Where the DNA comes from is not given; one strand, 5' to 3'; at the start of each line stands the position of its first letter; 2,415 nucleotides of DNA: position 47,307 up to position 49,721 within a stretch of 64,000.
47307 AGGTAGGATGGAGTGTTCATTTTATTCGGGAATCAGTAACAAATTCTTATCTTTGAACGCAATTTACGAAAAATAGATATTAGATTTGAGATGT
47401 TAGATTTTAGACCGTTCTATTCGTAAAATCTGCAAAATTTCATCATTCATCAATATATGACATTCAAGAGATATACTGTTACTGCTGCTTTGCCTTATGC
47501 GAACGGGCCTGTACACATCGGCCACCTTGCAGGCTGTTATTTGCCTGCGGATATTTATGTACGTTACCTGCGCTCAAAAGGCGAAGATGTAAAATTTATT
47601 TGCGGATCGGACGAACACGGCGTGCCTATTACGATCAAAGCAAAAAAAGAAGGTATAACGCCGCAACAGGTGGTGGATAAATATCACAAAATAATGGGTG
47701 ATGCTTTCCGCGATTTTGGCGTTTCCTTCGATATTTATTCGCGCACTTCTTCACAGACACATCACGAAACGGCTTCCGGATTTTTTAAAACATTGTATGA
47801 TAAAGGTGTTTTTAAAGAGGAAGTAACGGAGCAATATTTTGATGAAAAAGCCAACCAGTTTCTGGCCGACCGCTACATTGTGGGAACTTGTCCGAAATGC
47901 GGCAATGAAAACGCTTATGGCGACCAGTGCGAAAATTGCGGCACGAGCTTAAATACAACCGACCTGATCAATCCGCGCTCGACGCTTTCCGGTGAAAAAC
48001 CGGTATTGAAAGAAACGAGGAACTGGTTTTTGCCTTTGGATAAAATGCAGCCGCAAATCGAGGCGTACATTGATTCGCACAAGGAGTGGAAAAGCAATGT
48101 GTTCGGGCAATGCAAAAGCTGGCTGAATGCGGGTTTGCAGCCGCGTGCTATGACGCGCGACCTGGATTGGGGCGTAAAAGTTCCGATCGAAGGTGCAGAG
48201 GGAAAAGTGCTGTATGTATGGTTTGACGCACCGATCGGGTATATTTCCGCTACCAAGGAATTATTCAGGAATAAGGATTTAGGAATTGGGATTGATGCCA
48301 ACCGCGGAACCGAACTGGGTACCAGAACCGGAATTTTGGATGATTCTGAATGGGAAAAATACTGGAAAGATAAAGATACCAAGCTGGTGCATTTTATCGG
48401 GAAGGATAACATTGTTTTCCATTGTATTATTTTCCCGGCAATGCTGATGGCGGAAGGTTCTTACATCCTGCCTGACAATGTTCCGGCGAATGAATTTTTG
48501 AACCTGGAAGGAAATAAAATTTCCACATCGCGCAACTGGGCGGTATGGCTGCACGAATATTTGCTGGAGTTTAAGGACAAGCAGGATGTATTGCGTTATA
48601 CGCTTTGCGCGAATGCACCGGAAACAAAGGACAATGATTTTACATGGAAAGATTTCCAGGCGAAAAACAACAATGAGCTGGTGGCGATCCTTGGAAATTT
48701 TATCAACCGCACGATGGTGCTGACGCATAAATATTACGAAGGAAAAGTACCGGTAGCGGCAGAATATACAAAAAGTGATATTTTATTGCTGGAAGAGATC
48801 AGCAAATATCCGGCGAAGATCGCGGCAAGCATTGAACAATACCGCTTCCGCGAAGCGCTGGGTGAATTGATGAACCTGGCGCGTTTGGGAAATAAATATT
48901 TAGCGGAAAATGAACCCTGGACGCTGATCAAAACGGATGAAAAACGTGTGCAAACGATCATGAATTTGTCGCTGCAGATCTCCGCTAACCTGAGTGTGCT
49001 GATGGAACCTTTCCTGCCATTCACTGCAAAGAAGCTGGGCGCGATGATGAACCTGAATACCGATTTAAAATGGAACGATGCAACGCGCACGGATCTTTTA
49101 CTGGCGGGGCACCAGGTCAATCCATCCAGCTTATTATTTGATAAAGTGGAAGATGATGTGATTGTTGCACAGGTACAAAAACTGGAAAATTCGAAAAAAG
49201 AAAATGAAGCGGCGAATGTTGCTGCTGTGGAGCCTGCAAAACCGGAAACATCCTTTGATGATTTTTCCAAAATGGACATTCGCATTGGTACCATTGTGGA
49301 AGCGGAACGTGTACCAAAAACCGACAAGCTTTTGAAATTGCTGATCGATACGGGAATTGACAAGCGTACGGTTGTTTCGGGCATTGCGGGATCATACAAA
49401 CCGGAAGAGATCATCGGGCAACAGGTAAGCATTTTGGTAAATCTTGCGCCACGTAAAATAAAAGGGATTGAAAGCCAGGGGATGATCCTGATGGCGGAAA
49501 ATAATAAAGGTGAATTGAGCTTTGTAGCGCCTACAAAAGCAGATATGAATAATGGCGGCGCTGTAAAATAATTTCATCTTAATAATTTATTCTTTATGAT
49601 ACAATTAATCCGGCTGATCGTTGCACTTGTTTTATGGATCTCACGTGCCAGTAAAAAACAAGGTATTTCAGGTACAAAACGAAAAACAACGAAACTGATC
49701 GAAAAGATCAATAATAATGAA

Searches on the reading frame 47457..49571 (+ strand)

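Call 67: search_protein_families(library=pfam, proteins=[window:47457-49571:+])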
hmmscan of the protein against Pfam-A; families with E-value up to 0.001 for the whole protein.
window:47457-49571:+ (704 aa): 6 families
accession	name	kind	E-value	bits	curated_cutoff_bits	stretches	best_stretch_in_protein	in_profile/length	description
PF09334.17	tRNA-synt_1g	-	1.1e-156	521.9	20.1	1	7-420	2-391/391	tRNA synthetases class I (M)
PF01588.26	tRNA_bind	-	6e-25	87.6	27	1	608-700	1-94/96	Putative tRNA binding domain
PF19303.5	Anticodon_3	-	1.9e-21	76.9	23.5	1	431-570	1-141/152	Anticodon binding domain of methionyl tRNA ligase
PF00133.28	tRNA-synt_1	-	1.8e-15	57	22.7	1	4-244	23-245/414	tRNA synthetases class I (I, L, M and V)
PF08264.19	Anticodon_1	-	2.2e-07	31.3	25.1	1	444-528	4-87/148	Anticodon-binding domain of tRNA ligase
PF01406.26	tRNA-synt_1e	-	0.00014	21.8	27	0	18-134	22-137/301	tRNA synthetases class I (C) catalytic domain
